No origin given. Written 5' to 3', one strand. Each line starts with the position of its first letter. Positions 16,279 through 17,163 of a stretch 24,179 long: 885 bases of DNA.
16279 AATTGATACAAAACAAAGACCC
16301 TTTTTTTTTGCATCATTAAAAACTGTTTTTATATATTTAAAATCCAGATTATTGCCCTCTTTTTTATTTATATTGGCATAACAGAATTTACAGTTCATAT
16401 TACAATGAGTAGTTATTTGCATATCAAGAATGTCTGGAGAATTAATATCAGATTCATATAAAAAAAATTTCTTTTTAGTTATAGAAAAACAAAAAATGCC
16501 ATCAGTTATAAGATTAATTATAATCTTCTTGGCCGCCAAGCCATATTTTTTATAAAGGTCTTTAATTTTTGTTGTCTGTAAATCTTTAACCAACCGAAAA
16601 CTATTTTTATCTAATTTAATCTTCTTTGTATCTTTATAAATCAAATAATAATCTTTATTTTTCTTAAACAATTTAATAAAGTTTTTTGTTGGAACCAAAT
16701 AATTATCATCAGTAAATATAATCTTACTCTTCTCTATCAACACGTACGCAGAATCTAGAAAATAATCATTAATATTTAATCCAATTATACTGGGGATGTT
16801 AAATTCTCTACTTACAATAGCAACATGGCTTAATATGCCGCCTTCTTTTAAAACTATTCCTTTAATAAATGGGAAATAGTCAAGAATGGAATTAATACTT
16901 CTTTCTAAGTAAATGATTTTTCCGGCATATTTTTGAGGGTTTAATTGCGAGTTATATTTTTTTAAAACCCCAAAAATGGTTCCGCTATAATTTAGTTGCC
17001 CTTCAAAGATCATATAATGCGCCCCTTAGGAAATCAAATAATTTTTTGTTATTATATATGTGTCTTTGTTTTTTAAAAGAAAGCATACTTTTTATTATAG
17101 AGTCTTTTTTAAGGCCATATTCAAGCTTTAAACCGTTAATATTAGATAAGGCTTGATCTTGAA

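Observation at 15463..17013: Unusual domain fusion: phosphohistidine swivel domain + RRE-like + radical SAM + SPASM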

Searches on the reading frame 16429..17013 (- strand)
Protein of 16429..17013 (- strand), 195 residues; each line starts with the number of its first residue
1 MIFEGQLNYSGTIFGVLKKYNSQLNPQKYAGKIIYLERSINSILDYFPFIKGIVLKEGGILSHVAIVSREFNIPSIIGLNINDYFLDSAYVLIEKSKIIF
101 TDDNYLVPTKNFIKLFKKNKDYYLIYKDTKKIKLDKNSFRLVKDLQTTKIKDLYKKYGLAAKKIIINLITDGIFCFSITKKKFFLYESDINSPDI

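Call 17: find_homologous_proteins(query=window:16429-17013:-, max_evalue=0.001)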
Query window:16429-17013:- (195 aa): 3 proteins with E <= 0.001 among 302 candidates.
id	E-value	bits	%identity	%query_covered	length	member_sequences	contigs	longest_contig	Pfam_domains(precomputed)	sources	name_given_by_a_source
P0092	2.3e-72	261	69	92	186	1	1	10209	PF00391.30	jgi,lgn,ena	-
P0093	1.3e-31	128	46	93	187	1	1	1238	PF00391.30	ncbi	-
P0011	8.3e-24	103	60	45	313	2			PF00391.30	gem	-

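Call 18: find_encoding_contigs(protein=P0092, flank=10000)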
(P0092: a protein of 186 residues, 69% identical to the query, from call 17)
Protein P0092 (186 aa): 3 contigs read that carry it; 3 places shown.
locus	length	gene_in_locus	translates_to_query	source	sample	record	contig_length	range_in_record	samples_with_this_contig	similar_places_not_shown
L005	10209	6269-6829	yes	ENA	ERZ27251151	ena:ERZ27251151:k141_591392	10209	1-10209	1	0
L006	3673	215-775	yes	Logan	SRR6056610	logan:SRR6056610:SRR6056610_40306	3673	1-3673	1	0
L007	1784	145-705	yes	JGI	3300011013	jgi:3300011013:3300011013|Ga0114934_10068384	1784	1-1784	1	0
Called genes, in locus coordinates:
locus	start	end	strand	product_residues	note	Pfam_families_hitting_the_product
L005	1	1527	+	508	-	?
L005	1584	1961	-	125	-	PF13186:SPASM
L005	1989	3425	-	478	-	PF04055:Radical_SAM, PF13353:Fer4_12 (weak)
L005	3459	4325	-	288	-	-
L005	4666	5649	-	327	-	-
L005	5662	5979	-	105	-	PF00391:PEP-utilizers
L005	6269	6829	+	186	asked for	PF00391:PEP-utilizers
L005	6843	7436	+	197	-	-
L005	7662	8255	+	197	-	PF00583:Acetyltransf_1, PF13673:Acetyltransf_10, PF13508:Acetyltransf_7, PF08445:FR47 (weak)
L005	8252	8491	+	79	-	-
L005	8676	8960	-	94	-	PF05016:ParE_toxin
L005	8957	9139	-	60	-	PF24434:DUF7557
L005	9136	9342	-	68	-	-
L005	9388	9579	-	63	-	-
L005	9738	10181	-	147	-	-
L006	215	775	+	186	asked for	PF00391:PEP-utilizers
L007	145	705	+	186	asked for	PF00391:PEP-utilizers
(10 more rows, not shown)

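Call 21: search_protein_families(library=pfam, proteins=[L005:4-1527:+, L005:1584-1961:-, L005:1989-3458:-, L005:3459-4325:-, L005:4666-5655:-, L005:5662-5979:-, L005:6263-6829:+, L005:6843-7436:+], max_evalue=0.05)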
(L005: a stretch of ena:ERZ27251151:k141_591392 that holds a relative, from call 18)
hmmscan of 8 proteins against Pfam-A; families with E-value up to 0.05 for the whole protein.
L005:4-1527:+ (507 aa): 2 families
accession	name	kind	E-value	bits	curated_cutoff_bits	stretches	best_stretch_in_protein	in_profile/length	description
PF01326.24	PPDK_N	-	2.3e-35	122.9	27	2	48-192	76-231/328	Pyruvate phosphate dikinase, AMP/ATP-binding domain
PF00391.29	PEP-utilizers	-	8.8e-16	57.7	23.1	1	280-352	1-71/72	PEP-utilising enzyme, mobile domain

L005:1584-1961:- (125 aa): 1 family
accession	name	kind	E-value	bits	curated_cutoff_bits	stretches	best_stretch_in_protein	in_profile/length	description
PF13186.11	SPASM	-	3e-08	34.3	21.5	1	23-88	1-67/67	Iron-sulfur cluster-binding domain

L005:1989-3458:- (489 aa): 2 families
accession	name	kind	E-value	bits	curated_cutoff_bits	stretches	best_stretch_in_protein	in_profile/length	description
PF04055.27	Radical_SAM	-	3.2e-30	105.9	29.5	1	302-456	1-165/166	Radical SAM superfamily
PF13353.11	Fer4_12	-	1.1e-06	29.4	22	1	306-368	13-82/137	4Fe-4S single cluster domain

L005:3459-4325:- (288 aa): 0 families

L005:4666-5655:- (329 aa): 2 families
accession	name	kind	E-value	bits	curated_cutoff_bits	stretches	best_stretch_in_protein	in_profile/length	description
PF04854.19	DUF624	-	0.018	15.7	24.2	0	180-210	28-58/77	Protein of unknown function, DUF624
PF16836.11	PSY3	-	0.022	14.8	25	0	71-123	147-196/215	Shu complex component Psy3, DNA-binding description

L005:5662-5979:- (105 aa): 2 families
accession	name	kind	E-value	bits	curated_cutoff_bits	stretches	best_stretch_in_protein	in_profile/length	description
PF00391.29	PEP-utilizers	-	6.6e-27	93.4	23.1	1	30-100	2-72/72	PEP-utilising enzyme, mobile domain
PF22973.2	GWD1_pHisD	-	0.0043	17.1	27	1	9-78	6-77/115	Alpha-glucan water dikinase, phosphohistidine-like domain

L005:6263-6829:+ (188 aa): 1 family
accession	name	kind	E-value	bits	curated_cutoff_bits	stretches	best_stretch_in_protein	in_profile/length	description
PF00391.29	PEP-utilizers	-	2.2e-11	43.6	23.1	1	33-83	4-54/72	PEP-utilising enzyme, mobile domain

L005:6843-7436:+ (197 aa): 1 family
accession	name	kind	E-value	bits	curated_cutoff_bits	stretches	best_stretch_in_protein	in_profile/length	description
PF25191.1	DUF7832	-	0.045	14.3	27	0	97-140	13-56/115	Domain of unknown function (DUF7832)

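Call 44: search_protein_representatives(protein=window:16429-17013:-)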
Query: 195 residues. Proteins with E-value up to 0.001 (for the whole library): 402; up to 1e-10: 14; up to 1e-30: 3. The best 150 are listed.
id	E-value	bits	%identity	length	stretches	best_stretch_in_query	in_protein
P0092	7.3e-73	260.8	68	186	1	1-182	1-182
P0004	4.9e-51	189.6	48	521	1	1-195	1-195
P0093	4.1e-32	127.9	47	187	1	3-183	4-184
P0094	3.9e-25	105.2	32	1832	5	2-86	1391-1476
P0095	1.3e-20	90.4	50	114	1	3-106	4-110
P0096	2.9e-17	79.5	40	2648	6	45-86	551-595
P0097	5.3e-14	68.9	31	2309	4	3-83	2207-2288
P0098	7.0e-13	65.2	36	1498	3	4-89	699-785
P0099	1.2e-12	64.5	44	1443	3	42-80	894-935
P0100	2.0e-12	63.7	36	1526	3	14-82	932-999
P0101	5.7e-12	62.2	34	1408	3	15-91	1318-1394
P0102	6.8e-12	62.0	39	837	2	30-97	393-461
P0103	2.4e-11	60.2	33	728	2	4-96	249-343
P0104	2.6e-11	60.1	32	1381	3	27-81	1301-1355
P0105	1.3e-10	57.8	39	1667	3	6-112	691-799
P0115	2.9e-09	53.4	41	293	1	44-144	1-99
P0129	2.8e-08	50.2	44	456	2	4-83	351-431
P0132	3.9e-08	49.7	50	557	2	51-85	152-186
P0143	1.3e-07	48.0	35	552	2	4-85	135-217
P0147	1.6e-07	47.7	36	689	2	51-97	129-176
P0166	8.1e-07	45.4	37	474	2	4-98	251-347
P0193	3.9e-06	43.2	40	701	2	45-86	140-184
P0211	7.4e-06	42.3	39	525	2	53-123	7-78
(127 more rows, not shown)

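Call 45: search_protein_families(library=pfam, proteins=[P0211, P0132, P0143, P0147, P0193, P0115, P0095, P0129, P0166, P0094], max_evalue=0.001)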
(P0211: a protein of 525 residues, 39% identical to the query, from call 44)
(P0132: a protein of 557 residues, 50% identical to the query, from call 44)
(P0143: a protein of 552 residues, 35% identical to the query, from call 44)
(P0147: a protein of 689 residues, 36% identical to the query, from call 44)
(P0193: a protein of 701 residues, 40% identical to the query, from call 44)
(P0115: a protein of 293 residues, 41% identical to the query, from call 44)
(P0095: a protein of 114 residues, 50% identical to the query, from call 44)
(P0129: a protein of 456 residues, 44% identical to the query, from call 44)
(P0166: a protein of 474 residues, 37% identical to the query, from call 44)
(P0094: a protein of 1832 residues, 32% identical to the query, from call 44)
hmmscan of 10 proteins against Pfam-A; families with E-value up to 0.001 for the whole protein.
P0211 (525 aa): 1 family
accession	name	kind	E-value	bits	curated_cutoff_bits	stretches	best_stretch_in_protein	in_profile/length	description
PF00391.29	PEP-utilizers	-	5.4e-48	160.9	23.1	2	446-517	1-72/72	PEP-utilising enzyme, mobile domain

P0132 (557 aa): 1 family
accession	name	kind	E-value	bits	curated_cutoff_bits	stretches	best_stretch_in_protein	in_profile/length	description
PF00391.29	PEP-utilizers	-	2.3e-50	168.5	23.1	2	130-200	2-72/72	PEP-utilising enzyme, mobile domain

P0143 (552 aa): 1 family
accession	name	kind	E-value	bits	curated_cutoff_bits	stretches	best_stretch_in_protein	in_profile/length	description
PF00391.29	PEP-utilizers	-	6.7e-48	160.6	23.1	2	161-231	2-72/72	PEP-utilising enzyme, mobile domain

P0147 (689 aa): 1 family
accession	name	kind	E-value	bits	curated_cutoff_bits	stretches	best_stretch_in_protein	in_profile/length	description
PF00391.29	PEP-utilizers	-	4.1e-52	174.1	23.1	2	107-177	2-72/72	PEP-utilising enzyme, mobile domain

P0193 (701 aa): 2 families
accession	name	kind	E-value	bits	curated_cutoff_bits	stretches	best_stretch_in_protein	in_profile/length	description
PF00391.29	PEP-utilizers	-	6.5e-53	176.7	23.1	2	127-197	2-72/72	PEP-utilising enzyme, mobile domain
PF02350.25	Epimerase_2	-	0.00047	19.5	30.6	0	618-664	241-283/347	UDP-N-acetylglucosamine 2-epimerase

P0115 (293 aa): 1 family
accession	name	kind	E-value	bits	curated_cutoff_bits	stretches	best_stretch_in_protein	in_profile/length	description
PF00391.29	PEP-utilizers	-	7.1e-11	42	23.1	1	4-40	20-56/72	PEP-utilising enzyme, mobile domain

P0095 (114 aa): 1 family
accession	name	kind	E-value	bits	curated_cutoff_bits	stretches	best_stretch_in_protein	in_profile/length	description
PF00391.29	PEP-utilizers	-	1.9e-11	43.8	23.1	1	33-91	4-62/72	PEP-utilising enzyme, mobile domain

P0129 (456 aa): 2 families
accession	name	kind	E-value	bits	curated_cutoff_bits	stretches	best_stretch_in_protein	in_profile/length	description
PF00391.29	PEP-utilizers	-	2e-46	155.9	23.1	2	376-447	1-72/72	PEP-utilising enzyme, mobile domain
PF01326.24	PPDK_N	-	6.2e-05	22.9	27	1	17-40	3-27/328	Pyruvate phosphate dikinase, AMP/ATP-binding domain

P0166 (474 aa): 1 family
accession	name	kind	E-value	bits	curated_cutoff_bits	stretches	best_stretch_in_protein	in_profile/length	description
PF00391.29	PEP-utilizers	-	2.9e-48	161.8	23.1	3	277-347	2-72/72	PEP-utilising enzyme, mobile domain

P0094 (1832 aa): 5 families
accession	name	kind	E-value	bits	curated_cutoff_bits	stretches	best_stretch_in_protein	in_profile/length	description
PF00391.29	PEP-utilizers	-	7.7e-122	397.5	23.1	5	702-772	2-72/72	PEP-utilising enzyme, mobile domain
PF01326.24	PPDK_N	-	9.4e-16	58.4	27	1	22-90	251-322/328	Pyruvate phosphate dikinase, AMP/ATP-binding domain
PF02350.25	Epimerase_2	-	7.8e-09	35.3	30.6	0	1405-1456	229-276/347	UDP-N-acetylglucosamine 2-epimerase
PF23287.1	KOW7_SPT5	-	1.2e-05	25.5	27.1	0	1137-1162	21-47/52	Transcription elongation factor SPT5, seventh KOW domain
PF07085.17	DRTGG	-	0.00063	20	25.2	0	1407-1451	9-54/105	DRTGG domain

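Call 54: find_encoding_contigs(protein=P0115, flank=5000)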
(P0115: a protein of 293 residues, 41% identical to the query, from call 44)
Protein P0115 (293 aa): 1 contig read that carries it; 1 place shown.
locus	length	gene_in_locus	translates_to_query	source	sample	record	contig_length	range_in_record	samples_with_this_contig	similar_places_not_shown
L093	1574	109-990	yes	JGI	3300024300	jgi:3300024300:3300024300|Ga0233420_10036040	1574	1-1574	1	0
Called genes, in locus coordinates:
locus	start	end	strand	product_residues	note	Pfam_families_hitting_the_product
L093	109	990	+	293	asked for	PF00391:PEP-utilizers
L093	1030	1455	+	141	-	PF00583:Acetyltransf_1 (weak), PF13673:Acetyltransf_10 (weak)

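Call 65: search_protein_families(library=pfam, proteins=[P0092, P0093], max_evalue=10)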
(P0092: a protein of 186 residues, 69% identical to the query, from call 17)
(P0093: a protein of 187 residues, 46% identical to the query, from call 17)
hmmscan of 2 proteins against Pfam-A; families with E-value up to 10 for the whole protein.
P0092 (186 aa): 1 family
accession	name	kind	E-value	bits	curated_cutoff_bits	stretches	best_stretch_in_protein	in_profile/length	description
PF00391.29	PEP-utilizers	-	2.2e-11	43.6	23.1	1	31-81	4-54/72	PEP-utilising enzyme, mobile domain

P0093 (187 aa): 3 families
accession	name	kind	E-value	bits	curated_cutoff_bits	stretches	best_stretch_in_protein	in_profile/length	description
PF00391.29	PEP-utilizers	-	4.8e-11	42.5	23.1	1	39-95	10-67/72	PEP-utilising enzyme, mobile domain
PF04577.19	Glyco_transf_61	-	0.1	13.3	27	1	15-68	78-129/137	Glycosyltransferase 61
PF23833.1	DUF7203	-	0.18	12.5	27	1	115-162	41-85/109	Family of unknown function (DUF7203)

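Call 72: search_protein_families(library=pfam, alignment_id=A10, max_evalue=0.001)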
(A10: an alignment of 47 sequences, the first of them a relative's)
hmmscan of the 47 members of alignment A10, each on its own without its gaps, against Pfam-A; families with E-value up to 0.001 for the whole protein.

A. member 1, P0194 (758 aa): 2 families
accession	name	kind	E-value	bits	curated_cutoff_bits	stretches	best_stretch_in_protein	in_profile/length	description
PF01326.24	PPDK_N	-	3.4e-92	309.7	27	2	485-703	2-228/328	Pyruvate phosphate dikinase, AMP/ATP-binding domain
PF00391.29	PEP-utilizers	-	5.4e-21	74.4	23.1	1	365-432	3-70/72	PEP-utilising enzyme, mobile domain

B. families by the number of members that match (of 47 scanned): 5 families
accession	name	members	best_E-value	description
PF00391.29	PEP-utilizers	47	1.5e-53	PEP-utilising enzyme, mobile domain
PF01326.24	PPDK_N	9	3.4e-92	Pyruvate phosphate dikinase, AMP/ATP-binding domain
PF02350.25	Epimerase_2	4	5e-07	UDP-N-acetylglucosamine 2-epimerase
PF13419.12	HAD_2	1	1.7e-12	Haloacid dehalogenase-like hydrolase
PF00702.32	Hydrolase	1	5.3e-11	haloacid dehalogenase-like hydrolase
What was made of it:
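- Tried and rejected: None of the 57 closest swivel relatives scanned has one (calls 45, 72).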
